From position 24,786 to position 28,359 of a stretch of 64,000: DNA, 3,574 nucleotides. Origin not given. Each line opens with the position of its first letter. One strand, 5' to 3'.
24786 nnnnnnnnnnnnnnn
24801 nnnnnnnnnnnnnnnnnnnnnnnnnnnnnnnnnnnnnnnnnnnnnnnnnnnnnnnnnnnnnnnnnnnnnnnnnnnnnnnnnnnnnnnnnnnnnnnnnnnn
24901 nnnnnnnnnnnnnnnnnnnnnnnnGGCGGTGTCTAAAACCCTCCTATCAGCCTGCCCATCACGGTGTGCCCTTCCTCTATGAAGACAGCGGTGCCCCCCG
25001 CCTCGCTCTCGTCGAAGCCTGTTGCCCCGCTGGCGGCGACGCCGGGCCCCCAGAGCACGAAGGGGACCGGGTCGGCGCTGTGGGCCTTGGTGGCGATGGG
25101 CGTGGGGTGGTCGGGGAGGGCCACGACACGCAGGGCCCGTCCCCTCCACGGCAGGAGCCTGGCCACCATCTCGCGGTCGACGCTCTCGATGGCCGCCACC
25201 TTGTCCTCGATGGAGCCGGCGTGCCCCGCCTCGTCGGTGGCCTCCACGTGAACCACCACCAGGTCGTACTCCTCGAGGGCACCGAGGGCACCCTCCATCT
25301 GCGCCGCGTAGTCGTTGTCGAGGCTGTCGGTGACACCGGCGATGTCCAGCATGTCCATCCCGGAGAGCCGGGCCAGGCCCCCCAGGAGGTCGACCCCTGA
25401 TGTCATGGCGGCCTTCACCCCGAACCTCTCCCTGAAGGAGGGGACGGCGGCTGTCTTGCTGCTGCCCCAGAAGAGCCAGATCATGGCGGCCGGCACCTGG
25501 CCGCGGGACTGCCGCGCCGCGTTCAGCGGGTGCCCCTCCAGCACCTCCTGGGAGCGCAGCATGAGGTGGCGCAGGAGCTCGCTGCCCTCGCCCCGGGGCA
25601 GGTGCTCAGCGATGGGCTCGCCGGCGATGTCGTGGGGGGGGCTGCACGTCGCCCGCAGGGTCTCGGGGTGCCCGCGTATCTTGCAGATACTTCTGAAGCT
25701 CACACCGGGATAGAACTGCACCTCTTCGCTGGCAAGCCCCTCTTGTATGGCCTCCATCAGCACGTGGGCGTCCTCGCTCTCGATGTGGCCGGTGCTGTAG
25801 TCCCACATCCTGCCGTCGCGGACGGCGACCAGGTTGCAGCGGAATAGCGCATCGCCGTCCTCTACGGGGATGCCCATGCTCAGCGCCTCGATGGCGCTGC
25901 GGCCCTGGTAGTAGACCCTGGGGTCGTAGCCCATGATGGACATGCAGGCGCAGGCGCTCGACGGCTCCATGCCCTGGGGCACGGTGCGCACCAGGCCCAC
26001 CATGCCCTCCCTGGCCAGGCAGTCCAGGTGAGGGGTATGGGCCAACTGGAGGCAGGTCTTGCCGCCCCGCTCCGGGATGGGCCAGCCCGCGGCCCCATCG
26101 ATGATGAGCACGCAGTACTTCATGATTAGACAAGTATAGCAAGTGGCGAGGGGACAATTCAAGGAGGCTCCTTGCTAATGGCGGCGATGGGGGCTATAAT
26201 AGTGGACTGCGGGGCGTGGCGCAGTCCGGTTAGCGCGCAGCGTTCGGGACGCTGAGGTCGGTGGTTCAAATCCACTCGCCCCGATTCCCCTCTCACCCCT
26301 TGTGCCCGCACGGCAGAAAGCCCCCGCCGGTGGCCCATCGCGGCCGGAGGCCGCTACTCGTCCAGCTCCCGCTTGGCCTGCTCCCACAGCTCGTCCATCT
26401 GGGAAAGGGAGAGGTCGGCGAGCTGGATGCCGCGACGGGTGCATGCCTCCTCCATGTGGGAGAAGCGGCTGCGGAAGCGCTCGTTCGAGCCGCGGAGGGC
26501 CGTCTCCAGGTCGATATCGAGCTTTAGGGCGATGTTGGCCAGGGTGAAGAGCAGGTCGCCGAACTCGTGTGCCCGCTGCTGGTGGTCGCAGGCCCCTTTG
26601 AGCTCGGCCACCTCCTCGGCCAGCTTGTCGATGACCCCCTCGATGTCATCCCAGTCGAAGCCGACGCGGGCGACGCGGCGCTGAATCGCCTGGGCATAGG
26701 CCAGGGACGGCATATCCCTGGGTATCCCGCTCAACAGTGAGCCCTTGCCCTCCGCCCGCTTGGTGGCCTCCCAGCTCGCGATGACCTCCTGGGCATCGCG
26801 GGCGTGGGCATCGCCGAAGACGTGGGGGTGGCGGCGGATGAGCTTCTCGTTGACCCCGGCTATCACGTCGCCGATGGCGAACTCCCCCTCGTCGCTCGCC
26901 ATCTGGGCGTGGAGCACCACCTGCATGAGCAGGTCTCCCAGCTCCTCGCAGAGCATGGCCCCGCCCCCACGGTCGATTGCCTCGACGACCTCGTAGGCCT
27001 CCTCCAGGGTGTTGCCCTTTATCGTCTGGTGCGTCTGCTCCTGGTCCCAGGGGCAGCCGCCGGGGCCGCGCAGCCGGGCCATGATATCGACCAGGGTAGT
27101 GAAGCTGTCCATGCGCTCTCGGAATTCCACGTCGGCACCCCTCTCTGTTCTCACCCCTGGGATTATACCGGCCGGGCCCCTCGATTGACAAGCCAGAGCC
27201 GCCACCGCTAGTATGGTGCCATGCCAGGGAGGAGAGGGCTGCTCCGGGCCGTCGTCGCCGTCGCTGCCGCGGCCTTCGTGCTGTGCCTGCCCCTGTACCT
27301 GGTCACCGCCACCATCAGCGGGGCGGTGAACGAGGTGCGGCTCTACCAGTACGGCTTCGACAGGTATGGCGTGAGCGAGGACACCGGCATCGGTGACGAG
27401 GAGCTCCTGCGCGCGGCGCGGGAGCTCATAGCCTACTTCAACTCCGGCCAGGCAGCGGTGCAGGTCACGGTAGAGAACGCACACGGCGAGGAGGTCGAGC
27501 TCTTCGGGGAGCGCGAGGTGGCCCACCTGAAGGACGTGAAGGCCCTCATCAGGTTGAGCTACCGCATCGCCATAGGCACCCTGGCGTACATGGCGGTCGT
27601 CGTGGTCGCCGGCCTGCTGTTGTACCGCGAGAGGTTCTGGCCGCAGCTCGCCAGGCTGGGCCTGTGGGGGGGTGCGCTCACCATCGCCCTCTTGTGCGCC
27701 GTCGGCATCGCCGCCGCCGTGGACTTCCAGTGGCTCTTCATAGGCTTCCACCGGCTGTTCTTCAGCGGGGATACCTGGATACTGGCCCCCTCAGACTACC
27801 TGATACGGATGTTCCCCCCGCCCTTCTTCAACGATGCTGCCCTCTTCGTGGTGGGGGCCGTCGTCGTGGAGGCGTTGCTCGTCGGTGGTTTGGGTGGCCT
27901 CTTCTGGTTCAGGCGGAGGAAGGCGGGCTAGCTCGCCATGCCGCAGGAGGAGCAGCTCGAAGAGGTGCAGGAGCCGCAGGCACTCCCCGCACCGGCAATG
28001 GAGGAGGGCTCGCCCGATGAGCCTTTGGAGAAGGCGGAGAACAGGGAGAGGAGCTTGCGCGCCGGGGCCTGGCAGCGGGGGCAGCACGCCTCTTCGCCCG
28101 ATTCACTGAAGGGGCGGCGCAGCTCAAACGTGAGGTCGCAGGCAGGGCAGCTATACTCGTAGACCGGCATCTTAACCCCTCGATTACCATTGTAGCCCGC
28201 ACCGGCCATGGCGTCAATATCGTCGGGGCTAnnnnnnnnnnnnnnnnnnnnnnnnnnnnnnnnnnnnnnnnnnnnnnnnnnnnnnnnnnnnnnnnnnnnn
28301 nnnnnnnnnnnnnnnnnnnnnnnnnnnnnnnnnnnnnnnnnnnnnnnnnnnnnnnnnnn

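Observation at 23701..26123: ApgM-type cofactor-independent phosphoglycerate-mutase homolog translationally coupled to aspartate kinase: candidate non-orthologous homoserine kinase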

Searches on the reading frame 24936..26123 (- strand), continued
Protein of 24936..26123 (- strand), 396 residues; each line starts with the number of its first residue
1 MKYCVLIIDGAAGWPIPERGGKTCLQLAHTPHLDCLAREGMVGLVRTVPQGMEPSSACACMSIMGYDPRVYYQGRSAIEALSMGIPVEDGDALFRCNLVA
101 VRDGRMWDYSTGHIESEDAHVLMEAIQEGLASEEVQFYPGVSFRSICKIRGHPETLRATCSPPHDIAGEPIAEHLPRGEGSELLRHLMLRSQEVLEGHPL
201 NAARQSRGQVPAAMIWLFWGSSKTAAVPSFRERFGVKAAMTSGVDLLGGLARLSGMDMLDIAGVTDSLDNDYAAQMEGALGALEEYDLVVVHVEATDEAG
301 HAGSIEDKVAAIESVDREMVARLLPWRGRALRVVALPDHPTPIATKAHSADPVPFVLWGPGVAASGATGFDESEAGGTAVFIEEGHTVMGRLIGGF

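Call 53: find_homologous_proteins(query=L014:8001-9179:+, max_evalue=1e-50)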
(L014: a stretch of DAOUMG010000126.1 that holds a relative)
Query L014:8001-9179:+ (393 aa): 7958 proteins with E <= 1e-50 among 8000 candidates; the best 120 are listed.
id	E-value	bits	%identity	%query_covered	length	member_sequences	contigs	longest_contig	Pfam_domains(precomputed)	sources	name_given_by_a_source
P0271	1.8e-266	901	100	100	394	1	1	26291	PF10143.15,PF01676.24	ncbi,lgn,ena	-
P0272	1.2e-233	793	87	100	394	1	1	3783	PF10143.15,PF01676.24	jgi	-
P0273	8.1e-228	774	84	100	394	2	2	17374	PF10143.15,PF01676.24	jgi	-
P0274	3.2e-225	766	84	100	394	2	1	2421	PF10143.15,PF01676.24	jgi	-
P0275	1.3e-202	691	82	91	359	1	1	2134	PF10143.15,PF01676.24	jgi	jgi:2,3-bisphosphoglycerate-independent phosphoglycerate mutase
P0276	3.3e-199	680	81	91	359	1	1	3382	PF10143.15,PF01676.24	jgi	jgi:2,3-bisphosphoglycerate-independent phosphoglycerate mutase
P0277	4.8e-194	663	71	100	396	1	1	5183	PF10143.15,PF01676.24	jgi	jgi:2,3-bisphosphoglycerate-independent phosphoglycerate mutase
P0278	1.2e-191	655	72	100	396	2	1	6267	PF10143.15,PF01676.24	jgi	jgi:2,3-bisphosphoglycerate-independent phosphoglycerate mutase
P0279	1.7e-190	651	69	100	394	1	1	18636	PF10143.15,PF01676.24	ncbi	-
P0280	2.3e-190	651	71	100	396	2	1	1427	PF10143.15,PF01676.24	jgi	jgi:2,3-bisphosphoglycerate-independent phosphoglycerate mutase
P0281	7.4e-188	642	69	100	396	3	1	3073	PF10143.15,PF01676.24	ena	-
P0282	1.1e-187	642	71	100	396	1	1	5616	PF10143.15,PF01676.24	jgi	jgi:2,3-bisphosphoglycerate-independent phosphoglycerate mutase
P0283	1.8e-187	641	71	100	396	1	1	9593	PF10143.15,PF01676.24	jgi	jgi:2,3-bisphosphoglycerate-independent phosphoglycerate mutase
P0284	3.0e-185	634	69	100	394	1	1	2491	PF10143.15,PF01676.24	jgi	-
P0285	3.2e-185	634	69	100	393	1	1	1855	PF10143.15,PF01676.24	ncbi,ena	-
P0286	5.9e-185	633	66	100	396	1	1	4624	PF10143.15,PF01676.24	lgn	-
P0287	1.3e-184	632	68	100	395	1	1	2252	PF10143.15,PF01676.24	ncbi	-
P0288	1.5e-184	632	70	100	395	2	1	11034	PF10143.15,PF01676.24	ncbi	-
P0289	2.5e-184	631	69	100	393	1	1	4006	PF10143.15,PF01676.24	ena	-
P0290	5.0e-184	630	68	100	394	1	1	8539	PF10143.15,PF01676.24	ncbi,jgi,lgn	-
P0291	1.2e-183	629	66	100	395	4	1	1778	PF10143.15,PF01676.24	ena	-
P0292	1.3e-183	629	68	100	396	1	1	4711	PF10143.15,PF01676.24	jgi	-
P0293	2.2e-183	628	67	100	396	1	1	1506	PF10143.15,PF01676.24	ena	-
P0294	2.6e-183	627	67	100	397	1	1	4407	PF10143.15,PF01676.24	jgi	jgi:2,3-bisphosphoglycerate-independent phosphoglycerate mutase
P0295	2.7e-183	627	68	100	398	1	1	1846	PF10143.15,PF01676.24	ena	-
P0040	7.1e-183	626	66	100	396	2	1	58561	PF10143.15,PF01676.24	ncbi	ncbi:cofactor-independent phosphoglycerate mutase [Chloroflexota bacterium]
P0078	9.7e-183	626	67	100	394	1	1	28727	PF10143.15,PF01676.24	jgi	jgi:2,3-bisphosphoglycerate-independent phosphoglycerate mutase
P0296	1.2e-182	625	67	100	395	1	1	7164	PF10143.15,PF01676.24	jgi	jgi:2,3-bisphosphoglycerate-independent phosphoglycerate mutase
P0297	1.4e-182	625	68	100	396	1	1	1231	PF10143.15,PF01676.24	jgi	jgi:2,3-bisphosphoglycerate-independent phosphoglycerate mutase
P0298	1.5e-182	625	68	100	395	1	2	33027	PF10143.15,PF01676.24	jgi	jgi:2,3-bisphosphoglycerate-independent phosphoglycerate mutase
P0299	2.0e-182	625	68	100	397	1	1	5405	PF10143.15,PF01676.24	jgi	jgi:2,3-bisphosphoglycerate-independent phosphoglycerate mutase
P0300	2.7e-182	624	67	100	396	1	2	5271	PF10143.15,PF01676.24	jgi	jgi:2,3-bisphosphoglycerate-independent phosphoglycerate mutase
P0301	2.8e-182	624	67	100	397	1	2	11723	PF10143.15,PF01676.24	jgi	jgi:2,3-bisphosphoglycerate-independent phosphoglycerate mutase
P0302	3.7e-182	624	66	100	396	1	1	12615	PF10143.15,PF01676.24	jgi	jgi:2,3-bisphosphoglycerate-independent phosphoglycerate mutase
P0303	5.8e-182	623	67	100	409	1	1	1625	PF10143.15,PF01676.24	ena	-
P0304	9.7e-182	622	68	100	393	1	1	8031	PF10143.15,PF01676.24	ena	-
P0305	1.3e-181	622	66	100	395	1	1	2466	PF10143.15,PF01676.24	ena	-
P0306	1.3e-181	622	66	100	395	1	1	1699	PF10143.15,PF01676.24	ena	-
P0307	1.4e-181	622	68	100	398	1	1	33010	PF10143.15,PF01676.24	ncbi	-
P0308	1.6e-181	622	67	100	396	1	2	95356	PF10143.15,PF01676.24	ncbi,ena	-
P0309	1.7e-181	622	67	100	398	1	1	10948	PF10143.15,PF01676.24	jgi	-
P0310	1.8e-181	621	67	100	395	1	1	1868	PF10143.15,PF01676.24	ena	-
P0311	2.3e-181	621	67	100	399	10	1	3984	PF10143.15,PF01676.24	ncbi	-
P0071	3.9e-181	620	66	100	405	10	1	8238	PF10143.15,PF01676.24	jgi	jgi:2,3-bisphosphoglycerate-independent phosphoglycerate mutase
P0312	4.8e-181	620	67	100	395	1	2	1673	PF10143.15,PF01676.24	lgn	-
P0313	4.8e-181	620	67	100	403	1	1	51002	PF10143.15,PF01676.24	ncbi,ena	-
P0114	5.1e-181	620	66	100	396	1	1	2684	PF10143.15,PF01676.24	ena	-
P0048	6.8e-181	620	65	100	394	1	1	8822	PF10143.15,PF01676.24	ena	-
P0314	7.7e-181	619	69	100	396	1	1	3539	PF10143.15,PF01676.24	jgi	jgi:2,3-bisphosphoglycerate-independent phosphoglycerate mutase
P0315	8.9e-181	619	67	100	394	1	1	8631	PF10143.15,PF01676.24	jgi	jgi:2,3-bisphosphoglycerate-independent phosphoglycerate mutase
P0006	1.0e-180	619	66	100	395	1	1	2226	PF10143.15,PF01676.24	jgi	-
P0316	1.1e-180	619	66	100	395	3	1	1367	PF10143.15,PF01676.24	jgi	-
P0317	1.4e-180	619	67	100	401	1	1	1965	PF10143.15,PF01676.24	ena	-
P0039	1.4e-180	618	65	100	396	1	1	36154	PF10143.15,PF01676.24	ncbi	ncbi:cofactor-independent phosphoglycerate mutase [Chloroflexota bacterium]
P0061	1.8e-180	618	65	100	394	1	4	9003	PF10143.15,PF01676.24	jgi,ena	-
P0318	2.0e-180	618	66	100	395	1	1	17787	PF10143.15,PF01676.24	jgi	-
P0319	3.0e-180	617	66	100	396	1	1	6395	PF10143.15,PF01676.24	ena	-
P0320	3.4e-180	617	68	100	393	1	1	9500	PF10143.15,PF01676.24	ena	-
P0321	3.6e-180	617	66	100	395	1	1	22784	PF10143.15,PF01676.24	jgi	jgi:2,3-bisphosphoglycerate-independent phosphoglycerate mutase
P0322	4.3e-180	617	66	100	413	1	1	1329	PF10143.15,PF01676.24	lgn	-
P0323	5.1e-180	617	67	100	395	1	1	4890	PF10143.15,PF01676.24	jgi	jgi:2,3-bisphosphoglycerate-independent phosphoglycerate mutase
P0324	5.3e-180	617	68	100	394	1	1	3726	PF10143.15,PF01676.24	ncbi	-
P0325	5.5e-180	617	66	100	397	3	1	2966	PF10143.15,PF01676.24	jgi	jgi:2,3-bisphosphoglycerate-independent phosphoglycerate mutase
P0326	5.9e-180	616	67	100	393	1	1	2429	PF10143.15,PF01676.24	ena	-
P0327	6.0e-180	616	66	100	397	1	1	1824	PF10143.15,PF01676.24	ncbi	-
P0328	6.2e-180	616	66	100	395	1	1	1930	PF10143.15,PF01676.24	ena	-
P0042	6.4e-180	616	66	100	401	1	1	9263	PF10143.15,PF01676.24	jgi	-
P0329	7.1e-180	616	66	100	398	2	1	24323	PF10143.15,PF01676.24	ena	-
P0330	7.4e-180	616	66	100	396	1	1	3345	PF10143.15,PF01676.24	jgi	-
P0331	7.7e-180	616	66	100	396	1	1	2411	PF10143.15,PF01676.24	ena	-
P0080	8.9e-180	616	66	100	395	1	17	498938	PF10143.15,PF01676.24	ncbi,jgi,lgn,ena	-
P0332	9.1e-180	616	67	100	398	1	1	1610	PF10143.15,PF01676.24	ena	-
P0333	9.4e-180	616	66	100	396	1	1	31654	PF10143.15,PF01676.24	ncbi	-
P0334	1.1e-179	616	65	100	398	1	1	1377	PF10143.15,PF01676.24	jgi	-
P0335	1.2e-179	615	67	100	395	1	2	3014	PF10143.15,PF01676.24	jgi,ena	-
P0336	1.4e-179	615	65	100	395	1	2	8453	PF10143.15,PF01676.24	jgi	jgi:2,3-bisphosphoglycerate-independent phosphoglycerate mutase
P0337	1.4e-179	615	64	100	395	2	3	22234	PF10143.15,PF01676.24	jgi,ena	-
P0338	1.4e-179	615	66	100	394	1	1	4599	PF10143.15,PF01676.24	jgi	jgi:2,3-bisphosphoglycerate-independent phosphoglycerate mutase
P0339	1.4e-179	615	67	100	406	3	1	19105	PF10143.15,PF01676.24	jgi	jgi:2,3-bisphosphoglycerate-independent phosphoglycerate mutase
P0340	1.8e-179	615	66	100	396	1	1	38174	PF10143.15,PF01676.24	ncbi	ncbi:MAG: cofactor-independent phosphoglycerate mutase [Chloroflexota bacterium]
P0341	2.0e-179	615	67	100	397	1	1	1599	PF10143.15,PF01676.24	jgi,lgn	jgi:2,3-bisphosphoglycerate-independent phosphoglycerate mutase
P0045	2.1e-179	615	66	100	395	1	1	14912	PF10143.15,PF01676.24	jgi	-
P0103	2.3e-179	615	65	100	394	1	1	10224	PF10143.15,PF01676.24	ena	-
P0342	2.3e-179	614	67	100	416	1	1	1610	PF10143.15,PF01676.24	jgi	-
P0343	2.3e-179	614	66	100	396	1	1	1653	PF10143.15,PF01676.24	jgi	jgi:2,3-bisphosphoglycerate-independent phosphoglycerate mutase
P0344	2.6e-179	614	66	100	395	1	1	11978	PF10143.15,PF01676.24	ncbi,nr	ncbi:MAG TPA: cofactor-independent phosphoglycerate mutase [Dehalococcoidia bacterium]|nr:cofactor-i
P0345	2.8e-179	614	66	100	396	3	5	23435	PF10143.15,PF01676.24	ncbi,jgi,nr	ncbi:MAG: cofactor-independent phosphoglycerate mutase [Chloroflexi bacterium]|nr:cofactor-independe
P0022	3.0e-179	614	66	100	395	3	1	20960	PF10143.15,PF01676.24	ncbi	-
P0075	3.0e-179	614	65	100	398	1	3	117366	PF10143.15,PF01676.24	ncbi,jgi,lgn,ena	ncbi:MAG TPA: cofactor-independent phosphoglycerate mutase [Dehalococcoidia bacterium]|jgi:2,3-bisph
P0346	4.8e-179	613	66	100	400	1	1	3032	PF10143.15,PF01676.24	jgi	jgi:2,3-bisphosphoglycerate-independent phosphoglycerate mutase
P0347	4.9e-179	613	66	100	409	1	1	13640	PF10143.15,PF01676.24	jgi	jgi:2,3-bisphosphoglycerate-independent phosphoglycerate mutase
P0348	5.0e-179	613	66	100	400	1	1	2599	PF10143.15,PF01676.24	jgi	jgi:2,3-bisphosphoglycerate-independent phosphoglycerate mutase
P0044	5.0e-179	613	66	100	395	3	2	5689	PF10143.15,PF01676.24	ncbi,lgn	-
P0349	5.6e-179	613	66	100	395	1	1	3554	PF10143.15,PF01676.24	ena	-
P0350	6.3e-179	613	66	100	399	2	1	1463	PF10143.15,PF01676.24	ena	-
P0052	8.2e-179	613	66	100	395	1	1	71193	PF10143.15,PF01676.24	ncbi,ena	-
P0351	8.2e-179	613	67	100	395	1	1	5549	PF10143.15,PF01676.24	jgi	jgi:2,3-bisphosphoglycerate-independent phosphoglycerate mutase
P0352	8.3e-179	613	68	97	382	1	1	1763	PF10143.15,PF01676.24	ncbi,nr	ncbi:MAG: cofactor-independent phosphoglycerate mutase, partial [Dehalococcoidales bacterium]|nr:cof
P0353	1.0e-178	612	66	100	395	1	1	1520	PF10143.15,PF01676.24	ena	-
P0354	1.3e-178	612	66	100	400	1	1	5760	PF10143.15,PF01676.24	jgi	jgi:2,3-bisphosphoglycerate-independent phosphoglycerate mutase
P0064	1.4e-178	612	65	100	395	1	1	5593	PF10143.15,PF01676.24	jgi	-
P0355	1.6e-178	612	67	100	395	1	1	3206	PF10143.15,PF01676.24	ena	-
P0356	1.6e-178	612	66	100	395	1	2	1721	PF10143.15,PF01676.24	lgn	-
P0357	1.7e-178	612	66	100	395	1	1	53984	PF10143.15,PF01676.24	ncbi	ncbi:cofactor-independent phosphoglycerate mutase [Chloroflexota bacterium]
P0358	1.7e-178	612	65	100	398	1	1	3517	PF10143.15,PF01676.24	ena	-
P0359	1.8e-178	612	66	100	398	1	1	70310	PF10143.15,PF01676.24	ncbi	-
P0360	1.8e-178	612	65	100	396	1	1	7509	PF10143.15,PF01676.24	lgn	-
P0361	1.9e-178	611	66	100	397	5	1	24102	PF10143.15,PF01676.24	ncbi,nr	ncbi:MAG: cofactor-independent phosphoglycerate mutase [Dehalococcoidia bacterium]|nr:cofactor-indep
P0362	2.0e-178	611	65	100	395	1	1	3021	PF10143.15,PF01676.24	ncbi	ncbi:2,3-bisphosphoglycerate-independent phosphoglycerate mutase [subsurface metagenome]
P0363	2.2e-178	611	66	100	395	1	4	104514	PF10143.15,PF01676.24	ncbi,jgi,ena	-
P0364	2.3e-178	611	65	100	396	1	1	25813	PF10143.15,PF01676.24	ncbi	-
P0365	2.4e-178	611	66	100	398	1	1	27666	PF10143.15,PF01676.24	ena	-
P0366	2.4e-178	611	65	100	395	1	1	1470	PF10143.15,PF01676.24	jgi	jgi:2,3-bisphosphoglycerate-independent phosphoglycerate mutase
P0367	2.4e-178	611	65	99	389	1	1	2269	PF10143.15,PF01676.24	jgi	jgi:2,3-bisphosphoglycerate-independent phosphoglycerate mutase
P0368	2.7e-178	611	66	100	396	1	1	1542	PF10143.15,PF01676.24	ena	-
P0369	2.9e-178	611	66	100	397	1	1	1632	PF10143.15,PF01676.24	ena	-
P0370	3.4e-178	611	66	100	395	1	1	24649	PF10143.15,PF01676.24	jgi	-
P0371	3.7e-178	611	66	100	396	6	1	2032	PF10143.15,PF01676.24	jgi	jgi:2,3-bisphosphoglycerate-independent phosphoglycerate mutase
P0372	3.9e-178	610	66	100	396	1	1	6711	PF10143.15,PF01676.24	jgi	-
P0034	4.2e-178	610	64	100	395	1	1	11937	PF10143.15,PF01676.24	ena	-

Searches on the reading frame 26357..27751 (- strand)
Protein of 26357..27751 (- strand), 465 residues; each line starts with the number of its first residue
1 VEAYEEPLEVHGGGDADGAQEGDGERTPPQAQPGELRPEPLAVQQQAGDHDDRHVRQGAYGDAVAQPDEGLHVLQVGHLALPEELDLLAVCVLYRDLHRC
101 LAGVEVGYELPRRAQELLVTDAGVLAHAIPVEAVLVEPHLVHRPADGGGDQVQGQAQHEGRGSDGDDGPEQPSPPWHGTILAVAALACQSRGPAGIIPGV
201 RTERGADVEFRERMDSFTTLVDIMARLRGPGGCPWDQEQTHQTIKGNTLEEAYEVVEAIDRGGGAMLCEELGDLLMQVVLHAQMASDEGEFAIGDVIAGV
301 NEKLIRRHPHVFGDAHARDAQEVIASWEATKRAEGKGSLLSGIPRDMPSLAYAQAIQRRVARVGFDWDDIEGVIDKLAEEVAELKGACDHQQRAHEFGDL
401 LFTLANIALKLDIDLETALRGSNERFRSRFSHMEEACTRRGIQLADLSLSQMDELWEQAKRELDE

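Call 22: search_protein_families(library=pfam, proteins=[window:26357-27751:-])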
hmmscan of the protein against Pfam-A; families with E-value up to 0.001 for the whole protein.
window:26357-27751:- (465 aa): 2 families
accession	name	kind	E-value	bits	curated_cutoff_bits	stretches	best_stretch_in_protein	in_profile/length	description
PF03819.22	MazG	-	3e-33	114.3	22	1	239-312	1-74/74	MazG nucleotide pyrophosphohydrolase domain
PF01503.22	PRA-PH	-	1.6e-07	32.1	21.3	0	373-419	30-79/86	Phosphoribosyl-ATP pyrophosphohydrolase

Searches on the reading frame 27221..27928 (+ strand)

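Call 22: search_protein_families(library=pfam, proteins=[window:27221-27928:+])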
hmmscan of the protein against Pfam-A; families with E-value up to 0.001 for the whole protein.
window:27221-27928:+ (236 aa): 1 family
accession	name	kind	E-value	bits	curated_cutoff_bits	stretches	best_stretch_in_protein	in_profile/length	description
PF07314.17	Lit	-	5.3e-32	111.7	24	1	19-203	3-176/176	Lipoprotein intramolecular transacylase Lit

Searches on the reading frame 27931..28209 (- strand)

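Call 20: search_protein_families(library=pfam, proteins=[window:27931-28209:-])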
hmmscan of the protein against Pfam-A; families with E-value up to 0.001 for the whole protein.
window:27931-28209:- (93 aa): 1 family
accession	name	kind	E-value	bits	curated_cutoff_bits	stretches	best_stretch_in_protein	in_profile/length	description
PF09723.15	Zn_ribbon_8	-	9e-12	45.3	34.4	1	14-53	1-40/41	Zinc ribbon domain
